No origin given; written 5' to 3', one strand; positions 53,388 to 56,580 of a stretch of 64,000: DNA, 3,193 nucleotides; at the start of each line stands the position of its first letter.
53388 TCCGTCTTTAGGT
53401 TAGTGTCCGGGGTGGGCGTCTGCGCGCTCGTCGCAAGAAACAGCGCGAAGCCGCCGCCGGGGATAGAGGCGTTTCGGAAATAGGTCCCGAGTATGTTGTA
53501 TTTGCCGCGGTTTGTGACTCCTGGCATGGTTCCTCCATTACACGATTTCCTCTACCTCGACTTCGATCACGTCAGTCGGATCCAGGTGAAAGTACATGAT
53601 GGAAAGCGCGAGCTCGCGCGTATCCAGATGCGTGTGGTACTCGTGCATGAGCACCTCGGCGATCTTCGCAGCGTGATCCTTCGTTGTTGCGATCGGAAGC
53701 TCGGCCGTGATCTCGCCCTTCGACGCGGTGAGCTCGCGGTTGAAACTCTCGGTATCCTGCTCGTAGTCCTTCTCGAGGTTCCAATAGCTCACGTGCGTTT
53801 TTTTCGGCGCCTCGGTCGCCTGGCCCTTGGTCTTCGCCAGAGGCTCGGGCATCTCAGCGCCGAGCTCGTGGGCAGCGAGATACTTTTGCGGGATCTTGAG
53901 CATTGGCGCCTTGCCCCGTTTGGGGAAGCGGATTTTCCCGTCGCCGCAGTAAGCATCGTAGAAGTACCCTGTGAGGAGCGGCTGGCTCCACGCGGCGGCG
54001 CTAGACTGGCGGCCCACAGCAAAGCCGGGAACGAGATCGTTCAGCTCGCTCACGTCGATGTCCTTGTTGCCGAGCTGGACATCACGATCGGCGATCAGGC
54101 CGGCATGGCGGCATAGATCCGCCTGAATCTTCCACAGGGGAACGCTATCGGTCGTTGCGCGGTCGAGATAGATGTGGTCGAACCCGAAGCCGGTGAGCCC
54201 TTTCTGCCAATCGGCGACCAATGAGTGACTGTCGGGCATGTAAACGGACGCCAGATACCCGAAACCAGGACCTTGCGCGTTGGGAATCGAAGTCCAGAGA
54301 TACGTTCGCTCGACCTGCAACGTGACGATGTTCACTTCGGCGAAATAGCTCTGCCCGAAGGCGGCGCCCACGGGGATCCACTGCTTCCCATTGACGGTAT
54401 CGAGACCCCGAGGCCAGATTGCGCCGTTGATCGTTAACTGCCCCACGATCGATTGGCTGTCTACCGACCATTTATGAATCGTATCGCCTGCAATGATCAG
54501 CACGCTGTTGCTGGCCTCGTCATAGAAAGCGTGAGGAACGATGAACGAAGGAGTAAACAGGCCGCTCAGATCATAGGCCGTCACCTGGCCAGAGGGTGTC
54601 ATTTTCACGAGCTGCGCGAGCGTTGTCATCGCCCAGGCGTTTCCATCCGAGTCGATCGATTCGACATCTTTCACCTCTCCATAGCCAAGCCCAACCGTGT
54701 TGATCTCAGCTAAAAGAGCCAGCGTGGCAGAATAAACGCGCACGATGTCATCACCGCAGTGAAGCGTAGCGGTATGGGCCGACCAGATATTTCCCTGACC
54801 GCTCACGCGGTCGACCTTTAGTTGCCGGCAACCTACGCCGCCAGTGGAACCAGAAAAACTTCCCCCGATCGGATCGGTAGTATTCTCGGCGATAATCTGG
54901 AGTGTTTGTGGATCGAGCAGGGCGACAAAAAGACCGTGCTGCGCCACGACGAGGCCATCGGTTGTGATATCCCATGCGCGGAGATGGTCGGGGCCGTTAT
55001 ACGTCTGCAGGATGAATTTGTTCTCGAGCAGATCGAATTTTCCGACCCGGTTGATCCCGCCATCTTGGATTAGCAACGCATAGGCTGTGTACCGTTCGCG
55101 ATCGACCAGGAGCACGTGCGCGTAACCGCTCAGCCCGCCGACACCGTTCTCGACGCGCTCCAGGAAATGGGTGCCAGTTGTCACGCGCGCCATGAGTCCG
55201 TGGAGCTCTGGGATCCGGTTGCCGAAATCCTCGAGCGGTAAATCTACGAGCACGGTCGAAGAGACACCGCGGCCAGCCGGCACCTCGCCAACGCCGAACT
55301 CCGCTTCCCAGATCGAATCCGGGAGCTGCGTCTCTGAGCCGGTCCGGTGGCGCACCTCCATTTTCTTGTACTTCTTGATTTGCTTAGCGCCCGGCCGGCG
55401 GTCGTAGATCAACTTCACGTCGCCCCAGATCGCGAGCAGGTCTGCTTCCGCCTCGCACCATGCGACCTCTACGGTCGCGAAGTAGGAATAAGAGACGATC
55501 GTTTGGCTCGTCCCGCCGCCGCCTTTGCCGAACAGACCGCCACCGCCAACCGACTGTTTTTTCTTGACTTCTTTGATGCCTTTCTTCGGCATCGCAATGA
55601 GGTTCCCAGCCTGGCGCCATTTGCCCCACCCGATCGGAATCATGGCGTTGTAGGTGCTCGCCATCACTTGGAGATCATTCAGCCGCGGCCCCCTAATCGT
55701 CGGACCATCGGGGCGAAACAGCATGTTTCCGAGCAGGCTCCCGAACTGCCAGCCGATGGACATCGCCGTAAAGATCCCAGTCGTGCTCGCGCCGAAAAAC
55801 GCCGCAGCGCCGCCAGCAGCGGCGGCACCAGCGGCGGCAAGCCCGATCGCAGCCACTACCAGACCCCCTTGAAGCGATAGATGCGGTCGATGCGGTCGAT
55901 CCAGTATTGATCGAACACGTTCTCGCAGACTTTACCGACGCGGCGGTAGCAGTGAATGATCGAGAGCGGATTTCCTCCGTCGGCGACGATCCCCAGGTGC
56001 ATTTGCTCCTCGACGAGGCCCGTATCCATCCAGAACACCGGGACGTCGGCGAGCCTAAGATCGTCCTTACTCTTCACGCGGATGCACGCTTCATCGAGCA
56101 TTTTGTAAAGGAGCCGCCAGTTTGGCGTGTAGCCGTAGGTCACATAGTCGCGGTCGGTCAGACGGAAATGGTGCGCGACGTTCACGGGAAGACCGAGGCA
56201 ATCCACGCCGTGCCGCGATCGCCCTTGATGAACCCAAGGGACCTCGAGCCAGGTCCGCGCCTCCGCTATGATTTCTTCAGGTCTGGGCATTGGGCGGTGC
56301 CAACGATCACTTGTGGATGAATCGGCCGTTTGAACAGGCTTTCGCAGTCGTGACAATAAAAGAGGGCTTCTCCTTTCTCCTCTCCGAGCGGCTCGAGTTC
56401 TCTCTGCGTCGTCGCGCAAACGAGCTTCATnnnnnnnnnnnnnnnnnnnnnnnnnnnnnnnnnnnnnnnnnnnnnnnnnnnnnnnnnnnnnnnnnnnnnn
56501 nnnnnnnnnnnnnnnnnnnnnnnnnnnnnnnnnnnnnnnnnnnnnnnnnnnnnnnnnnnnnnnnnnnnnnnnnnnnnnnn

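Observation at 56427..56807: Type IV pilin-like gene embedded and translationally coupled within the phage tail module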

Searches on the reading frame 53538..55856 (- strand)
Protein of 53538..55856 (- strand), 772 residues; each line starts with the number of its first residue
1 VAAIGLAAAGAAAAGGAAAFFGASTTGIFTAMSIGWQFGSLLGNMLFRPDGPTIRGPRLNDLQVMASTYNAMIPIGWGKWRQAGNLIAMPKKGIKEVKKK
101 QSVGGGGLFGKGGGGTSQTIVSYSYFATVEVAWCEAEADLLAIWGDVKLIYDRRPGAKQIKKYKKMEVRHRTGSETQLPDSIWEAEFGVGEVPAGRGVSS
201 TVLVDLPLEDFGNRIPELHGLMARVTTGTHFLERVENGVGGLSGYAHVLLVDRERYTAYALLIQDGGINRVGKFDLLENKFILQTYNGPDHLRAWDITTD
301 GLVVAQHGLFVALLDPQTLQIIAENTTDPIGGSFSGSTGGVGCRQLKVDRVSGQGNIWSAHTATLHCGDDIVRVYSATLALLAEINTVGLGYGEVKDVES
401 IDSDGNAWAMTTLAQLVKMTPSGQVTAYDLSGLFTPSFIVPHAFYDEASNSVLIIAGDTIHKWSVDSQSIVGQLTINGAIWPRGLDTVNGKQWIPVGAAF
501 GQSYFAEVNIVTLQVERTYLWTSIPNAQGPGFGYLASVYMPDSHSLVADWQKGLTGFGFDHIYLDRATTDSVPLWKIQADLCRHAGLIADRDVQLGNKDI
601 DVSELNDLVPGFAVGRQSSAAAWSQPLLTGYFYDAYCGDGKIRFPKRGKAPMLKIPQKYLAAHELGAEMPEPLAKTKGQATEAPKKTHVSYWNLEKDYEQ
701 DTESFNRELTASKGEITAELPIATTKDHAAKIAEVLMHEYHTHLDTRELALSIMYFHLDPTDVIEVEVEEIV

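Call 3: search_protein_families(library=pfam, proteins=[window:53538-55856:-], max_evalue=0.01)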
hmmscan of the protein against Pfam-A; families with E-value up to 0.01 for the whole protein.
window:53538-55856:- (772 aa): 1 family
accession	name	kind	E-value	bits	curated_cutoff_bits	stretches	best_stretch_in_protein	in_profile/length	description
PF13550.12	Phage-tail_3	-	8.1e-21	75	23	1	616-767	2-149/164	Putative phage tail protein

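Call 4: search_protein_families(library=phrogs, proteins=[window:53538-55856:-], max_evalue=0.01)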
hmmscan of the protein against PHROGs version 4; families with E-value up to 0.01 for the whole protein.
window:53538-55856:- (772 aa): 2 families
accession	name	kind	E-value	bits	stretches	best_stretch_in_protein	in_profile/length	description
phrog_4271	-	tail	4.4e-76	257.6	2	1-219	1-199/1309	tail protein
phrog_1101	-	tail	4.3e-09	35.8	1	53-153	25-118/1405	tail protein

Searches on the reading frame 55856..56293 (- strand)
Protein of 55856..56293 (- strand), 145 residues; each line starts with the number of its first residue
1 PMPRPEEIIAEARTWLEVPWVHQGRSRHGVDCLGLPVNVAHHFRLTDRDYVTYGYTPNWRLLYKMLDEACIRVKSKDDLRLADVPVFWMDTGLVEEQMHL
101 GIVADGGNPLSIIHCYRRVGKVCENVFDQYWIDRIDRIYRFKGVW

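Call 3: search_protein_families(library=pfam, proteins=[window:55856-56293:-], max_evalue=0.01)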
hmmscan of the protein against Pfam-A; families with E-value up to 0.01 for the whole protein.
window:55856-56293:- (145 aa): 0 families

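Call 4: search_protein_families(library=phrogs, proteins=[window:55856-56293:-], max_evalue=0.01)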
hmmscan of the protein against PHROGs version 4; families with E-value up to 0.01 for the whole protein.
window:55856-56293:- (145 aa): 1 family
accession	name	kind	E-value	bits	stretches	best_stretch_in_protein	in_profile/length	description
phrog_329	-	tail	3.2e-12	46.5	1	6-142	536-657/949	minor tail protein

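Call 29: search_protein_families(library=ncbifam, proteins=[window:55856-56293:-], max_evalue=0.01)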
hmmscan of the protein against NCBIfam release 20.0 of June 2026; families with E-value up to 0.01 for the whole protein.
window:55856-56293:- (145 aa): 1 family
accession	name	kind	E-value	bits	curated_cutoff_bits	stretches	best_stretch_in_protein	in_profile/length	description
TIGR02219.1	phage_NlpC_fam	hypoth_equivalog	4e-08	33.8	81.9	1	8-141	1-133/134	putative phage cell wall peptidase, NlpC/P60 family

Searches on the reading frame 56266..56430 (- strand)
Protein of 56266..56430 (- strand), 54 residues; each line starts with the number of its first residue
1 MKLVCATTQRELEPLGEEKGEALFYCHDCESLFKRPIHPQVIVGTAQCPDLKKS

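Call 3: search_protein_families(library=pfam, proteins=[window:56266-56430:-], max_evalue=0.01)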
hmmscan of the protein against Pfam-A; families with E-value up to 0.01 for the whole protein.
window:56266-56430:- (54 aa): 0 families

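Call 4: search_protein_families(library=phrogs, proteins=[window:56266-56430:-], max_evalue=0.01)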
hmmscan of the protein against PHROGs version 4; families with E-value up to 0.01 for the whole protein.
window:56266-56430:- (54 aa): 0 families

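Call 29: search_protein_families(library=ncbifam, proteins=[window:56266-56430:-], max_evalue=0.01)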
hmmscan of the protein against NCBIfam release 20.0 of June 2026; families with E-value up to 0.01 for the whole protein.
window:56266-56430:- (54 aa): 0 families

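Call 49: search_protein_representatives(protein=window:56266-56430:-)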
Query: 54 residues. Proteins with E-value up to 0.001 (for the whole library): 4; up to 1e-10: 1; up to 1e-30: 1. The best 4 are listed.
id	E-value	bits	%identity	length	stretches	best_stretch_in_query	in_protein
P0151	9.8e-31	119.5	100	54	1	1-54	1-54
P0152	6.9e-09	51.3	48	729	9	18-34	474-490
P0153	4.2e-08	48.8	32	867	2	4-31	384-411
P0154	8.2e-08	47.9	39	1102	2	5-35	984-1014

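Call 79: search_protein_families(library=padloc, proteins=[window:56266-56430:-], max_evalue=0.001)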
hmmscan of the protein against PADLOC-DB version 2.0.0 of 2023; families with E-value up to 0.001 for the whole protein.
window:56266-56430:- (54 aa): 0 families
